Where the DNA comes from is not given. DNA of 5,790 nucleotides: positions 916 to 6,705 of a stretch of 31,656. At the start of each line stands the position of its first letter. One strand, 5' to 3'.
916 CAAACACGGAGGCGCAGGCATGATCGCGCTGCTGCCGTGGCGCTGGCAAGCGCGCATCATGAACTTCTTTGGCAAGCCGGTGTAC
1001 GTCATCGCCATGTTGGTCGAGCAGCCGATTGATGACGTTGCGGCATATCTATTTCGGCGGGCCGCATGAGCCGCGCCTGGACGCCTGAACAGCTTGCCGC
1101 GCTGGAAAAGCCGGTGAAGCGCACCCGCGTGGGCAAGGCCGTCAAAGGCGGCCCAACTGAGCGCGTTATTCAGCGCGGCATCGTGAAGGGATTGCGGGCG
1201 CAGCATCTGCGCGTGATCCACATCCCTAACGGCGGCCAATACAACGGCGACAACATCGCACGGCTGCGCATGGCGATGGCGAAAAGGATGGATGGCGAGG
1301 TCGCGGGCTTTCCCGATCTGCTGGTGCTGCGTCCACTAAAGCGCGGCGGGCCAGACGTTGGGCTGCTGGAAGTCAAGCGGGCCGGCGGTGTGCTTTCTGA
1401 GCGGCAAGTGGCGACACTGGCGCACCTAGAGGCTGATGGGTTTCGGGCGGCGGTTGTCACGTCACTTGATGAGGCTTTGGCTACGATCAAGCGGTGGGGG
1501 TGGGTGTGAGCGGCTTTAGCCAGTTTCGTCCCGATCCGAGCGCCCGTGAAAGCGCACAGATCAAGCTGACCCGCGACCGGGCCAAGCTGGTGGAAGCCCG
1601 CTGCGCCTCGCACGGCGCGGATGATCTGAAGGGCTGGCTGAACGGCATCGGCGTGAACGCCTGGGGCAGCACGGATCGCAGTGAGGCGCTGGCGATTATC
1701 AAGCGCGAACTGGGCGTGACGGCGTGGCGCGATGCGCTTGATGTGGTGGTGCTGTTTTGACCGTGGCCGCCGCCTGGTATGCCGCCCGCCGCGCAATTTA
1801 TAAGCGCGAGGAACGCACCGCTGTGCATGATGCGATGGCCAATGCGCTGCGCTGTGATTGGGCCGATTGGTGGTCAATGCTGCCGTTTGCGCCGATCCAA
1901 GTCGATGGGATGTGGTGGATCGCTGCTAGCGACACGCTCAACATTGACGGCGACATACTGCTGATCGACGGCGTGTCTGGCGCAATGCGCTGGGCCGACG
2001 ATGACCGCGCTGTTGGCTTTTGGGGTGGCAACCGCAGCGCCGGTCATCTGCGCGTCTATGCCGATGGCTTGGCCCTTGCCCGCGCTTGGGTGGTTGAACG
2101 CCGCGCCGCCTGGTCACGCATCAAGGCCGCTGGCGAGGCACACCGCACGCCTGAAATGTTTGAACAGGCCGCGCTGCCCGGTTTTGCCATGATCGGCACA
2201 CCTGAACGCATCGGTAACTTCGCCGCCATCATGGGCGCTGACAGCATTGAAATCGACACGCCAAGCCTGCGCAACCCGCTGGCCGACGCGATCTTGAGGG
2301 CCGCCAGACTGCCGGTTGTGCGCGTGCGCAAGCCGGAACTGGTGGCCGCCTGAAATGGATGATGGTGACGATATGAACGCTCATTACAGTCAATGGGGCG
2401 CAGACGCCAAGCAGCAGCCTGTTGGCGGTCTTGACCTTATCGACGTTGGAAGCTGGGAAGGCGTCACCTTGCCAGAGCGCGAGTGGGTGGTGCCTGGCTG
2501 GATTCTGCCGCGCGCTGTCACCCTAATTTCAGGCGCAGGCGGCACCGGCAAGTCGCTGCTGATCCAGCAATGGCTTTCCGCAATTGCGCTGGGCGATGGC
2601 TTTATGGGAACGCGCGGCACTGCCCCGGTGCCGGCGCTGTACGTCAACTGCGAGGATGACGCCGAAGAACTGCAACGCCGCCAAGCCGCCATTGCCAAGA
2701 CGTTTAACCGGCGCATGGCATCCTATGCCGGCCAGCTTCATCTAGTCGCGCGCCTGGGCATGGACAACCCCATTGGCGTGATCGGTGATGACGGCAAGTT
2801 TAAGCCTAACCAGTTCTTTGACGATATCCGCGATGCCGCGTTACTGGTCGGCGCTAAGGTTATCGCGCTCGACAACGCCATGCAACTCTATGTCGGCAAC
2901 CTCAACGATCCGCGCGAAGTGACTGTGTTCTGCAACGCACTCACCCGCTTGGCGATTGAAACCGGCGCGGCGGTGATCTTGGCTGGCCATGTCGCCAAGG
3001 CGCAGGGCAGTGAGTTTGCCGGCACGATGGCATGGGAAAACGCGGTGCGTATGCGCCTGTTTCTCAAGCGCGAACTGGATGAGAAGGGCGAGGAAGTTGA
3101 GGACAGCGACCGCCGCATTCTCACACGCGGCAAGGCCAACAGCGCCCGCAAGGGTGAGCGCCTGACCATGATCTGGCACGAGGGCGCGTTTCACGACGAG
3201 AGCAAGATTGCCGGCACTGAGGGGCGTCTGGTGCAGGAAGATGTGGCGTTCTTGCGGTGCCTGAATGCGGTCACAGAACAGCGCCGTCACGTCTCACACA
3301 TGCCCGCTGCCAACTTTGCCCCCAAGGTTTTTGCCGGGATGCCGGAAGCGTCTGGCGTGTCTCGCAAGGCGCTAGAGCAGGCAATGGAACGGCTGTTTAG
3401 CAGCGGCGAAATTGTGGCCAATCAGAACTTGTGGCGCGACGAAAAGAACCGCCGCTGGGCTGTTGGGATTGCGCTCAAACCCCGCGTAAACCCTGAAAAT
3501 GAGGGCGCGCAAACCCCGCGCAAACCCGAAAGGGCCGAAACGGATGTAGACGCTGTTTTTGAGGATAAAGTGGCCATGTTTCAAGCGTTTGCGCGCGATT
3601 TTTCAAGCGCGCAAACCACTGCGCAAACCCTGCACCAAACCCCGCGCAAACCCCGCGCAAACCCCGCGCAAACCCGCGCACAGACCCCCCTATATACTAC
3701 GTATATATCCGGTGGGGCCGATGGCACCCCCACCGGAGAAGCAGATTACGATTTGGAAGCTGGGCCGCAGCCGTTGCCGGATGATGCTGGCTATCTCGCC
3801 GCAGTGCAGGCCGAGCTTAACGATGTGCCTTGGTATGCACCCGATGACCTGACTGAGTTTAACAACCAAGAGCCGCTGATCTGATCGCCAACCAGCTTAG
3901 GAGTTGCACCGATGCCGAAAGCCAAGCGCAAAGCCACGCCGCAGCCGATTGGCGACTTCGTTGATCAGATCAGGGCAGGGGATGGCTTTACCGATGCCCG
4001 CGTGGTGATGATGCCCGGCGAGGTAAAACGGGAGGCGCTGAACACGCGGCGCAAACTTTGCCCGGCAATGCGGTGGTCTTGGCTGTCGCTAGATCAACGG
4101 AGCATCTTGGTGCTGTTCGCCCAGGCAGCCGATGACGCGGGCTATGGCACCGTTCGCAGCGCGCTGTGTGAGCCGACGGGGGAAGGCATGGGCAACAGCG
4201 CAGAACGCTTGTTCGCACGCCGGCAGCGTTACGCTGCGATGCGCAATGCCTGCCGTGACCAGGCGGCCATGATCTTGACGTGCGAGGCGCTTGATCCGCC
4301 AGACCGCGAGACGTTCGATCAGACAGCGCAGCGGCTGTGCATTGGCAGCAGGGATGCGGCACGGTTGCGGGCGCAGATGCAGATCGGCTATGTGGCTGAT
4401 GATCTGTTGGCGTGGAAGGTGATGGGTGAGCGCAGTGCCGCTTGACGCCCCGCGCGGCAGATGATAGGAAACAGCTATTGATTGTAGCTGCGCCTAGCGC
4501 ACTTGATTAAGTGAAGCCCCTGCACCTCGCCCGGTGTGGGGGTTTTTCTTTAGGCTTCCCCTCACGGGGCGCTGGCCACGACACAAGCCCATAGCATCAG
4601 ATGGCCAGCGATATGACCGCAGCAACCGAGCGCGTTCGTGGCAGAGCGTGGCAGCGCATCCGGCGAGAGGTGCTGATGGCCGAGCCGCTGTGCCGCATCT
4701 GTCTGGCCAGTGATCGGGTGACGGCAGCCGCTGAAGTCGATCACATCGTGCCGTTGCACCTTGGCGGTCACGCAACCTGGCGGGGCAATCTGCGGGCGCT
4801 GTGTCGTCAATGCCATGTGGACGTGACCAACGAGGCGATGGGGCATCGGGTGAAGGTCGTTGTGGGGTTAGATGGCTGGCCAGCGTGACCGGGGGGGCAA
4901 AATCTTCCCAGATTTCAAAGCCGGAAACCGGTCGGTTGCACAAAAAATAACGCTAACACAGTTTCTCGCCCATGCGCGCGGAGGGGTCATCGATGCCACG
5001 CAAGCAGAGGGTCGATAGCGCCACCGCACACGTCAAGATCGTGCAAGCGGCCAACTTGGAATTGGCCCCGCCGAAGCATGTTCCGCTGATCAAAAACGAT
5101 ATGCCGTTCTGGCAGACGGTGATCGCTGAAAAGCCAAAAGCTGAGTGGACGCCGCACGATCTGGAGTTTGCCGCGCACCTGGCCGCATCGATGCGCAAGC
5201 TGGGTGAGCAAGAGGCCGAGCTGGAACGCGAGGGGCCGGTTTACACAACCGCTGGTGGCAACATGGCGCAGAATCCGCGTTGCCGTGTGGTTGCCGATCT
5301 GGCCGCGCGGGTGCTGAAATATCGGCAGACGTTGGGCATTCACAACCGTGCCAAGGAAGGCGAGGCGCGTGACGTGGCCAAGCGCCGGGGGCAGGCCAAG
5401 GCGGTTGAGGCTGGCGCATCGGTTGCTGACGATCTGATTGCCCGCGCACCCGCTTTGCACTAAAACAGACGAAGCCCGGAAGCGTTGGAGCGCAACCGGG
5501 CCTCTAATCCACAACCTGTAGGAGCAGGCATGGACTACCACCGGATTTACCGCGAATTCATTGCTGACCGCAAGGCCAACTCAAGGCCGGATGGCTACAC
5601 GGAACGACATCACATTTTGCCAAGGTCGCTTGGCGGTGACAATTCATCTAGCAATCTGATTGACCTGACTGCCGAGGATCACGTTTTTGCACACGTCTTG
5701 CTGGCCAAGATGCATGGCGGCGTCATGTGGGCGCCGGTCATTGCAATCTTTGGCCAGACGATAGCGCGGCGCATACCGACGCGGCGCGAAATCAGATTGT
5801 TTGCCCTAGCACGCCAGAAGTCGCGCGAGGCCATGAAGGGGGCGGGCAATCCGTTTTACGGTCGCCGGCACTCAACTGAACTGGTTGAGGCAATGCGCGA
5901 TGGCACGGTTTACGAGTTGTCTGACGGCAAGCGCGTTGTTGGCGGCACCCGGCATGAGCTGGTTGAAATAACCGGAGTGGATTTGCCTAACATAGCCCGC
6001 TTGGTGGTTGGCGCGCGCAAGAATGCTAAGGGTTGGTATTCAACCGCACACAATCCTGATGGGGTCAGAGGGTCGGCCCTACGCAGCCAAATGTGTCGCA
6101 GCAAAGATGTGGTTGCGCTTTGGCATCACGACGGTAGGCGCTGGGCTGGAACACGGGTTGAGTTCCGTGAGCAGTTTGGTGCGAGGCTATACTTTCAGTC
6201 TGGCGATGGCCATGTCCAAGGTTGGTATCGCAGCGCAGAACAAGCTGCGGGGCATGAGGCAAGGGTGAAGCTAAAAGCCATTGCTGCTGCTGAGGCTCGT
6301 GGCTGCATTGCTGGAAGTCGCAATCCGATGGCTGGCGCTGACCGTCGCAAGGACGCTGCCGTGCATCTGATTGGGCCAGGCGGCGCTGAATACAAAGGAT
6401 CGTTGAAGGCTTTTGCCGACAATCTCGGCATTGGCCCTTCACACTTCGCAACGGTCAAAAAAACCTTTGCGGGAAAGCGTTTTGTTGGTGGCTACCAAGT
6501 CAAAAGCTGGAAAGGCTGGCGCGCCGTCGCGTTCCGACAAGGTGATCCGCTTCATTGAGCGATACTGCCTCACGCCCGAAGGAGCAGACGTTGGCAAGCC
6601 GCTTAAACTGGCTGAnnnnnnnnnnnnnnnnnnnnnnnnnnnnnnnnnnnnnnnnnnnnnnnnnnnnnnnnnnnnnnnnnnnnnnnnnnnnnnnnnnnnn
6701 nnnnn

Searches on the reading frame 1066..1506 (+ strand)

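Call 44: search_protein_families(library=phrogs, proteins=[window:1066-1506:+], max_evalue=0.001)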
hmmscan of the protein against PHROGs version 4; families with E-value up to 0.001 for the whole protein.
window:1066-1506:+ (147 aa): 3 families
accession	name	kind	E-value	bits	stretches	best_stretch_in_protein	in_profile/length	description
phrog_824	-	unknown function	3.8e-17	64.1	1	26-144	60-174/265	-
phrog_93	-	DNA, RNA and nucleotide metabolism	1.1e-08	35.2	1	24-144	346-441/613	endonuclease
phrog_5702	-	DNA, RNA and nucleotide metabolism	8e-06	26.8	1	79-142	4-64/70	Holliday junction resolvase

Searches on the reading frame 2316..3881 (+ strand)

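Call 44: search_protein_families(library=phrogs, proteins=[window:2316-3881:+], max_evalue=0.001)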
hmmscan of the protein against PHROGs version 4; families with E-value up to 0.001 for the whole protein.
window:2316-3881:+ (522 aa): 10 families
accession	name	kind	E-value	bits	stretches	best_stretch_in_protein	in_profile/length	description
phrog_906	-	DNA, RNA and nucleotide metabolism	2.4e-24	87.1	1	46-299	509-753/872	DNA polymerase/primase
phrog_239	-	DNA, RNA and nucleotide metabolism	1.2e-18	68.4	1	52-385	345-699/801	DNA primase/helicase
phrog_25693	-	unknown function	2.6e-17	63.5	1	46-229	30-212/405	-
phrog_3123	-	unknown function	2.6e-10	40.5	1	31-233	306-514/583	-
phrog_19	-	DNA, RNA and nucleotide metabolism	1.2e-07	32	1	65-262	352-547/621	DnaB-like replicative helicase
phrog_2850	-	unknown function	3.2e-07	30.6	1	56-256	148-337/465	-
phrog_6012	-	DNA, RNA and nucleotide metabolism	1.6e-06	28.6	1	69-232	151-299/447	DNA helicase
phrog_2597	-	DNA, RNA and nucleotide metabolism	3.3e-06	26.9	1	69-229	370-517/747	DNA primase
phrog_6357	-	unknown function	5.2e-06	26.9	1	55-123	20-80/321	-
phrog_243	-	DNA, RNA and nucleotide metabolism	1.2e-05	25.4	1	66-232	35-197/273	DnaB-like replicative helicase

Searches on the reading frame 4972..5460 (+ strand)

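Call 44: search_protein_families(library=phrogs, proteins=[window:4972-5460:+], max_evalue=0.001)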
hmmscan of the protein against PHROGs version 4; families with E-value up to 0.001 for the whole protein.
window:4972-5460:+ (163 aa): 1 family
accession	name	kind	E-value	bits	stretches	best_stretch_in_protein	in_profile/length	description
phrog_5601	-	head and packaging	2.2e-38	132.8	1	10-159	4-158/161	terminase small subunit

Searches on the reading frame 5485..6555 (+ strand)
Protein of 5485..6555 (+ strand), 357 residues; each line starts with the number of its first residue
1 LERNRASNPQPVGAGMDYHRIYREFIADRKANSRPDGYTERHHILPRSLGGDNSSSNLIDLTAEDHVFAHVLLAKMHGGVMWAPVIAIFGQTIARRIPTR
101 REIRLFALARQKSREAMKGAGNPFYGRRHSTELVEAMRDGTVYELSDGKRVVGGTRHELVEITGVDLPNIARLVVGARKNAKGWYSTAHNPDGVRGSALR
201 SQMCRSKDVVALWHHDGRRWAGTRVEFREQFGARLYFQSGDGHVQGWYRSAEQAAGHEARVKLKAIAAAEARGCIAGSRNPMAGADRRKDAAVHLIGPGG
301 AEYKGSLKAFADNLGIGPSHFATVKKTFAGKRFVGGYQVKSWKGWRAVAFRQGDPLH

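Call 98: search_protein_families(library=phrogs, proteins=[window:5485-6555:+], max_evalue=0.00001)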
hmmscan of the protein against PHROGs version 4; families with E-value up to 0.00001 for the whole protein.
window:5485-6555:+ (357 aa): 3 families
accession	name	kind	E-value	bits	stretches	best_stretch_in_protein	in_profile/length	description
phrog_655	-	DNA, RNA and nucleotide metabolism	1.6e-36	128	1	14-145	25-162/343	homing endonuclease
phrog_12434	-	DNA, RNA and nucleotide metabolism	4e-07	30.8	1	30-76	29-77/292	HNH endonuclease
phrog_10088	-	DNA, RNA and nucleotide metabolism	6.4e-07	29.9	1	16-76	1-62/331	homing endonuclease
